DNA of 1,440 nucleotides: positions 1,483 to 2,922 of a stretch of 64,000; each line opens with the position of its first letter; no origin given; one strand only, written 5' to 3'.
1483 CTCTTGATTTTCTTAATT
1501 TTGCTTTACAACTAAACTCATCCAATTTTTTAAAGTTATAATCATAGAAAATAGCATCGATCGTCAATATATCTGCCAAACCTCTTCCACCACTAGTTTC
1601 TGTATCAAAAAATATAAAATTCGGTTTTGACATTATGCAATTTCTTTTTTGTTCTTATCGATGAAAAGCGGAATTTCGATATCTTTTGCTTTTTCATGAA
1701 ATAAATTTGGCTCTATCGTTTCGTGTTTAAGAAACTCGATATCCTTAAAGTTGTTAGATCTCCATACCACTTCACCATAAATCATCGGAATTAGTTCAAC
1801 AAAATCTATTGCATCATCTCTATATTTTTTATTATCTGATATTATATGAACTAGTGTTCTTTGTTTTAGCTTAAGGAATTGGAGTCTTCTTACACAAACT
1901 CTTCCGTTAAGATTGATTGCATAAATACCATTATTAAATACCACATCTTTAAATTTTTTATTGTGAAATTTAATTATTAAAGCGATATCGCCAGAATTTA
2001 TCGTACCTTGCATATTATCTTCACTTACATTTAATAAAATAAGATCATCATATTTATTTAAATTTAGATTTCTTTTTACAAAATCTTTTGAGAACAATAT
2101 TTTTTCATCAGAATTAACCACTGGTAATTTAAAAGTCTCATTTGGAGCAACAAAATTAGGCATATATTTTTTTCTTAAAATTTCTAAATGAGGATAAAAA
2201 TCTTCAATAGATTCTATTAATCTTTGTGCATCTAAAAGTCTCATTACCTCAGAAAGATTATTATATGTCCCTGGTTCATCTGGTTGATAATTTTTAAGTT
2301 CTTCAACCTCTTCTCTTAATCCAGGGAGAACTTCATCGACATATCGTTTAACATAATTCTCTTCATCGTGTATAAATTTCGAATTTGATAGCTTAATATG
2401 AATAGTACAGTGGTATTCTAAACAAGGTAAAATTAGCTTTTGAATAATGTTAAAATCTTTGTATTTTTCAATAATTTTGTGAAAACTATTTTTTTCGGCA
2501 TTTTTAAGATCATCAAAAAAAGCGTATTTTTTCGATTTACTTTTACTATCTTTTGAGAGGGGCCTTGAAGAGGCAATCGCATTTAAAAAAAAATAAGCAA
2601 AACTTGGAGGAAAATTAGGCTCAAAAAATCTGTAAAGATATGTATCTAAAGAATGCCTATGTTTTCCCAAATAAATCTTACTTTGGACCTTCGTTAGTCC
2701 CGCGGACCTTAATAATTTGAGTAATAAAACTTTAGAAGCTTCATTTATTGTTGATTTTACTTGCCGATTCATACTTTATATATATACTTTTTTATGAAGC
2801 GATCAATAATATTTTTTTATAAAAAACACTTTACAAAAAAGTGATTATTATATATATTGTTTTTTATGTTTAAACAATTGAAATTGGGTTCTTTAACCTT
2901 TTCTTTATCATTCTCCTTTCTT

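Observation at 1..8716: Four different nucleases plus a helicase wired to a phage-style repressor switch: candidate undescribed DNA-processing or defence module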

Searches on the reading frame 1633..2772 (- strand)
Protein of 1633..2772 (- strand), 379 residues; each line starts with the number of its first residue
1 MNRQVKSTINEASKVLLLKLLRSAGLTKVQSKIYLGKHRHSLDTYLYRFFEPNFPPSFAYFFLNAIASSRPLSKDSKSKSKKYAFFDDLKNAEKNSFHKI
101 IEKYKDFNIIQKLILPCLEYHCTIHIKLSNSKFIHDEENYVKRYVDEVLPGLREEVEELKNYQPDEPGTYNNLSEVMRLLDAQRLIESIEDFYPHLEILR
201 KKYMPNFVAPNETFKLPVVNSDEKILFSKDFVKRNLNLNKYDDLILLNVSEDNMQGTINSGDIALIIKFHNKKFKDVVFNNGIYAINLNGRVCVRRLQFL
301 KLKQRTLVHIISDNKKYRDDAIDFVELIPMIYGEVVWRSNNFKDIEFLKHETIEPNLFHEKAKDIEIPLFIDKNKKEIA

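Call 3: search_protein_families(library=pfam, proteins=[window:1633-2772:-], max_evalue=0.01)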
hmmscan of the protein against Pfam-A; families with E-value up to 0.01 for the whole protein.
window:1633-2772:- (379 aa): 1 family
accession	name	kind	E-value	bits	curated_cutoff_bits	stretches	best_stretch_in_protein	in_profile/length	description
PF00717.28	Peptidase_S24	-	2.3e-08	34.2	23.3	1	229-325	26-109/116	Peptidase S24-like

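Call 4: search_protein_families(library=padloc, proteins=[window:1633-2772:-], max_evalue=0.01)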
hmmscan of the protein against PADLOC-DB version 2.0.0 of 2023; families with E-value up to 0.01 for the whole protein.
window:1633-2772:- (379 aa): 0 families

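Call 6: search_protein_families(library=ncbifam, proteins=[window:1633-2772:-], max_evalue=0.01)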
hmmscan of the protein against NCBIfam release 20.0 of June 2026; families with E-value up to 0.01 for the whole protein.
window:1633-2772:- (379 aa): 1 family
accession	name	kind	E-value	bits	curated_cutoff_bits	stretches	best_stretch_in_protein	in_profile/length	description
NF048000.1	ECH1013_TF_S24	equivalog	6e-08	32.8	300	1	229-338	97-200/204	ECH_1013 family putative transcriptional regulator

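Call 7: search_protein_families(library=phrogs, proteins=[window:1633-2772:-], max_evalue=0.01)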
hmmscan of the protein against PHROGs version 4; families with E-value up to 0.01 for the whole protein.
window:1633-2772:- (379 aa): 2 families
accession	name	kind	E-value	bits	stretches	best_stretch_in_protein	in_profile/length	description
phrog_6201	-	transcription regulation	3.7e-13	50.4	1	226-341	8-117/121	CI-like repressor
phrog_4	-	transcription regulation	1e-11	45.5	1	214-343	212-340/400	transcriptional repressor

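Call 17: find_homologous_proteins(query=window:1633-2772:-, max_evalue=0.001)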
Query window:1633-2772:- (379 aa): 129 proteins with E <= 0.001 among 3431 candidates; the best 120 are listed.
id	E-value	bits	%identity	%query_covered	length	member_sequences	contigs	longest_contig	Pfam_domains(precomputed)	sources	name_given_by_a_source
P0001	1.2e-244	829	99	100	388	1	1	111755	PF00717.29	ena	-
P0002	2.9e-239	811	98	100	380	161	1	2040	PF00717.29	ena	-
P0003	5.7e-212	722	87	100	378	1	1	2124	PF00717.29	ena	-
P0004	9.0e-198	675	82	100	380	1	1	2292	PF00717.29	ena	-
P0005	3.0e-197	673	99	81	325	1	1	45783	PF00717.29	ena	-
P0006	3.8e-188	643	78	100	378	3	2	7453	PF00717.29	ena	-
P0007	7.4e-186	636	78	100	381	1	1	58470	PF00717.29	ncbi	-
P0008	5.3e-185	633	76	100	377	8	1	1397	PF00717.29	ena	-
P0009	7.6e-185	632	77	100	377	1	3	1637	PF00717.29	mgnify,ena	mgnify:CR=1 FL=1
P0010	8.7e-185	632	77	100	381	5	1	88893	PF00717.29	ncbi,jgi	jgi:hypothetical protein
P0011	1.0e-184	632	77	100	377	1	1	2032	PF00717.29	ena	-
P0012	1.9e-184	631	78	99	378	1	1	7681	PF00717.29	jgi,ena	-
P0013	2.0e-184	631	77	100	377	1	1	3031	PF00717.29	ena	-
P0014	2.5e-184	631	77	100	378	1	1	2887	PF00717.29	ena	-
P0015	2.7e-184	630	78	99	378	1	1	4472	PF00717.29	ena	-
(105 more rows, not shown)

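Call 37: search_dna_similar(query=window:1633-2772:-, collection=phages, mode=protein, max_rows=12)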
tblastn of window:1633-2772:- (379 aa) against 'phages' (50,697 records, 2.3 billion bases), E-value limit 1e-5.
Records with a match: 1; places in all: 1; records where one place covers at least 80% of the query: 0.
Best place of each record, by identity: <60% 1.
By first word of the organism name: Aeromonas 1.
By host as written in the record: Aeromonas hydrophila 1.
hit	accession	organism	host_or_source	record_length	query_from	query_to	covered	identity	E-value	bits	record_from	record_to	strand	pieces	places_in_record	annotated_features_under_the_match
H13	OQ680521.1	Aeromonas phage P05B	Aeromonas hydrophila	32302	128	342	57%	25.0%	6e-6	54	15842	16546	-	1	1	cI repressor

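Call 40: search_solved_structures(query=A2, max_evalue=1, show_alignments=4)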
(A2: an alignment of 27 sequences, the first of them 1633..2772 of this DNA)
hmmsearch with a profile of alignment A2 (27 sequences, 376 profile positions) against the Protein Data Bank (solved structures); distinct sequences matched with E-value up to 1: 10.
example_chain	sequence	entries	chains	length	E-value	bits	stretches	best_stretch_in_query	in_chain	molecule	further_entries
5n12_A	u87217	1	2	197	0.35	13.1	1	22-71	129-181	Pro-Pro endopeptidase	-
6r5a_A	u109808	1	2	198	0.35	13.1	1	22-71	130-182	Pro-Pro endopeptidase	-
5a0p_A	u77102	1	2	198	0.35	13.1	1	22-71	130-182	ZINC METALLOPROTEASE ZMP1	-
6r52_A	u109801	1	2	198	0.35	13.1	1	22-71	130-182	Pro-Pro endopeptidase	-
6r53_A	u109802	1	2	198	0.35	13.1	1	22-71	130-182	Pro-Pro endopeptidase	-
2n6j_A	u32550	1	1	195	0.35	13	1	22-71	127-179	Zinc metalloprotease Zmp1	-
5a0r_A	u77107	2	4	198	0.38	12.9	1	23-71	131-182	ZINC METALLOPROTEASE ZMP1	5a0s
6r56_A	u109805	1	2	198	0.4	12.9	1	22-71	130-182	Pro-Pro endopeptidase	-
6r55_A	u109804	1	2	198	0.41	12.8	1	22-71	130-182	Pro-Pro endopeptidase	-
3imf_A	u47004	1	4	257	0.78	11.9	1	153-230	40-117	Short chain dehydrogenase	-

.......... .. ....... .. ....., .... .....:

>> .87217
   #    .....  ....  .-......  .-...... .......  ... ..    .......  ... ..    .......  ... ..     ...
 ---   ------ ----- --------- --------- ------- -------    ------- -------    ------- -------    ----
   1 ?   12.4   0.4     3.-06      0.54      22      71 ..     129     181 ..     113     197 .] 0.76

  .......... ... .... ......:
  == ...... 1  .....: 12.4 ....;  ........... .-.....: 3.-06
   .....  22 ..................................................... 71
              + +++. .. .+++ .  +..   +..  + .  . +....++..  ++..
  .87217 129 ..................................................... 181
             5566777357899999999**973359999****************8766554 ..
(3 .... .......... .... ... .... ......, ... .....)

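Call 48: predict_structure(alignment_id=A2)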
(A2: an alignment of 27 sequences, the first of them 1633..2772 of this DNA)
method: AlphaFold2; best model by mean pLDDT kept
length: 379 residues; sequences in the alignment: 27
mean_pLDDT: 72.0   pTM: 0.66
mean pLDDT of the five models: 72.0, 71.4, 71.3, 68.1, 67.2
residues with pLDDT >= 90: 47; 70-90: 210; 50-70: 55; < 50: 67
segments of 3 or more residues with pLDDT < 50: 1-7, 74-93, 341-379
pLDDT, mean of each block of 10 residues (from residue 1): 45 87 85 74 81 86 87 43 40 67 88 93 87 79 92 87 64 78 90 89 80 75 70 60 76 77 75 62 83 84 82 71 82 72 36 38 35 35
secondary structure, 60 per line:
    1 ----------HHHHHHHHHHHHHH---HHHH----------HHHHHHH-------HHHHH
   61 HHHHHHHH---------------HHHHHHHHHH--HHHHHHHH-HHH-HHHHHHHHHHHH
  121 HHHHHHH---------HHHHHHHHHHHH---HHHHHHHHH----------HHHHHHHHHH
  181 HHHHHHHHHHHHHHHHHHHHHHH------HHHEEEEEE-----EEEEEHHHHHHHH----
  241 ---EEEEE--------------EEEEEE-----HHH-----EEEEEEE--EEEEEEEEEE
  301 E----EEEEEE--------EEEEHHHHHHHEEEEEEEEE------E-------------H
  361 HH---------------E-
elements in order: H11-24 H28-31 H42-48 H56-68 H84-93 H96-103 H109-127 H137-148 H152-160 H171-203 E213-218 E224-228 H229-236 E244-248 E263-268 E282-288 E291-301 E306-311 E320-323 H324-330 E331-339

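Call 51: fold_search(model_id=the predicted structure, library=pdb)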
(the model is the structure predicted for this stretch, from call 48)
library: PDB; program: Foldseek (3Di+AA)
matches with E <= 10: 420; with E <= 0.001: 7
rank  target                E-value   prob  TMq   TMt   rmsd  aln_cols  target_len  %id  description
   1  3jso_A                1.4e-04  1.00  0.25  0.47  13.6       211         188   18  Classic Protein With a New Twist: crystal structure of a LexA repressor DNA complex (released 2010-08-18)
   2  2fjr_A                1.5e-04  1.00  0.22  0.42  17.2       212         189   15  Crystal Structure of Bacteriophage 186 (released 2006-06-13)
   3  6a2r_A                4.7e-04  1.00  0.21  0.72   2.8       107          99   20  Mycobacterium tuberculosis LexA C-domain II (released 2019-01-23)
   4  7ocj_F                5.2e-04  1.00  0.24  0.63   3.5       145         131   19  Crystal structure of E.coli LexA in complex with nanobody NbSOS2(Nb14509) (released 2022-10-26)
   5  7b5g_G                5.8e-04  1.00  0.19  0.50   3.2       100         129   22  Crystal structure of E.coli LexA in complex with nanobody NbSOS3(Nb14527) (released 2022-09-14)
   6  7jvt_D                6.1e-04  1.00  0.23  0.42  12.5       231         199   14  Crystal structure of a lambda-186 hybrid repressor (released 2021-09-08)
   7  3k3r_E                7.5e-04  1.00  0.20  0.41  15.4       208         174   15  Unrefined crystal structure of a LexA-DNA complex (released 2010-08-18)
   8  6a2q                  1.0e-03  1.00  0.20  0.68   2.6        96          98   23  Mycobacterium tuberculosis LexA C-domain I (released 2019-01-23)
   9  6a2s_A                1.1e-03  1.00  0.20  0.68   2.6        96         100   23  Mycobacterium tuberculosis LexA C-domain S160A (released 2019-01-23)
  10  6a2t                  4.3e-03  1.00  0.19  0.64   2.9        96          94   23  Mycobacterium tuberculosis LexA C-domain K197A (released 2019-01-23)
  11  1kca_A                8.7e-03  1.00  0.20  0.66   3.7       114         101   14  Crystal Structure of the lambda Repressor C-terminal Domain Octamer (released 2001-12-21)
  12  8s7g_A                1.9e-02  1.00  0.20  0.54   2.9        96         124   20  Cryo-EM structure of Pseudomonas aeruginosa Recombinase A (RecA) in complex with LexAS125A mutant (released 2025-01-15)
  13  1t7d_B                1.4e-01  0.92  0.14  0.23  11.4        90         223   13  Crystal structure of Escherichia coli type I signal peptidase in complex with a lipopeptide inhibitor (released 2004-07-13)
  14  5ulm_B                1.5e-01  0.09  0.13  0.13  21.9       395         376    9  Structure of the ASK1 central regulatory region (released 2017-03-01)
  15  7p2p_A                1.7e-01  0.87  0.20  0.43   7.5       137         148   12  Human Signal Peptidase Complex Paralog A (SPC-A) (released 2021-10-06)
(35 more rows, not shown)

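Call 87: find_related_loci(query=A2, collection=viral_contigs, flank=8000)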
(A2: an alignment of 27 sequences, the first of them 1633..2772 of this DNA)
Query A2 (379 aa) in viral_contigs; peptide patterns used: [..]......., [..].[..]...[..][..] (x = any residue, [..] = any of these).
598 stretches matched a pattern (row limit reached: there are more); 353 encode a relative of the query (tblastn E <= 1e-3); the best 80 are kept; 80 distinct loci.
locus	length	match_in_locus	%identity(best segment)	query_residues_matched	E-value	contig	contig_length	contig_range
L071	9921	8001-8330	36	217-337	8e-12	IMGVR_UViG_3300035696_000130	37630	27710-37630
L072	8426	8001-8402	31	193-337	1e-10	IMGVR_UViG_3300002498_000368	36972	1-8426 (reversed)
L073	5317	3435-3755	31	224-337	3e-9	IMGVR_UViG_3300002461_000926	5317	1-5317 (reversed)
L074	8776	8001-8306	35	225-337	5e-9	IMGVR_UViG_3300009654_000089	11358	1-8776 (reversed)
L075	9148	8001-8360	28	218-342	6e-9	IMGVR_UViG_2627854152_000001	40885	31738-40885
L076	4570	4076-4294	38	246-327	3e-8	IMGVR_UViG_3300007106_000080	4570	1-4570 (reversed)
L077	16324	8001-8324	31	225-339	5e-8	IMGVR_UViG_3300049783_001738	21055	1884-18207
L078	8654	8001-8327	28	225-341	8e-8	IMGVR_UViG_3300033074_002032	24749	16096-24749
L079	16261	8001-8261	39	242-336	1e-7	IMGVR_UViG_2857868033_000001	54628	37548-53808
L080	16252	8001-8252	38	225-317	2e-7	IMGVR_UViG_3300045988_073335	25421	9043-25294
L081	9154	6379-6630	38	225-317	3e-7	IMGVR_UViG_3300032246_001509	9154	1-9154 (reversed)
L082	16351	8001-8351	32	209-318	3e-7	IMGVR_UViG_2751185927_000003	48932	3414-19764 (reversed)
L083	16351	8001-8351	32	209-318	3e-7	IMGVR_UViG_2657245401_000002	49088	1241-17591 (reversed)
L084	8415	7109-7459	32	209-318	3e-7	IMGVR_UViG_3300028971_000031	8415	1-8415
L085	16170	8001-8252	38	225-317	3e-7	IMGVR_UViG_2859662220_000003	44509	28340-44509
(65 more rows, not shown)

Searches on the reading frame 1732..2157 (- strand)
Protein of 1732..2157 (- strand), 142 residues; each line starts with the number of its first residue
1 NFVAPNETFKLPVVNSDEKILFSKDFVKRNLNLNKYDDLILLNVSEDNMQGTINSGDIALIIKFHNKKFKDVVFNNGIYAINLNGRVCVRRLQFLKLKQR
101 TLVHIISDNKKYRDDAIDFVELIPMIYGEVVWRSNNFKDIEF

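Call 66: search_solved_structures(query=window:1732-2157:-, max_evalue=10, show_alignments=5)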
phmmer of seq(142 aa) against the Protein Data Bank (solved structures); distinct sequences matched with E-value up to 10: 1.
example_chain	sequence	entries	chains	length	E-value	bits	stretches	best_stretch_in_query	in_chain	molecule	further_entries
2l69_A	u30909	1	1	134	0.74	13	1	67-123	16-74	Rossmann 2x3 fold protein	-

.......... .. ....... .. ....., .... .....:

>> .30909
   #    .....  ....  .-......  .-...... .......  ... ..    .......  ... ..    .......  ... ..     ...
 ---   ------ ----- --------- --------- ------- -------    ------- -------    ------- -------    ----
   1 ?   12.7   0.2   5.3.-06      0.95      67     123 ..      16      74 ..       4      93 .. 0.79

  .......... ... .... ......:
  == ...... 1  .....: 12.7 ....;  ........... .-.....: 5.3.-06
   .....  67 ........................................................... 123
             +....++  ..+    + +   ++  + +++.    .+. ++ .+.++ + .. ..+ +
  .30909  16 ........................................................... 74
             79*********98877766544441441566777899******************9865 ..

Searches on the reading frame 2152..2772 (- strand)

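Call 76: search_protein_families(library=pfam, proteins=[window:2152-2772:-], max_evalue=10)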
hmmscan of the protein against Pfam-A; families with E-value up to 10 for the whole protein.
seq(207 aa): 2 families
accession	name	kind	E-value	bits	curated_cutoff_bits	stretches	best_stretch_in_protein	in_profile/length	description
PF01933.23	CofD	-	0.061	12.9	30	1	73-142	77-144/290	2-phospho-L-lactate transferase CofD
PF17419.7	MauJ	-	0.096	14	28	1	118-188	46-109/116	Methylamine utilization protein MauJ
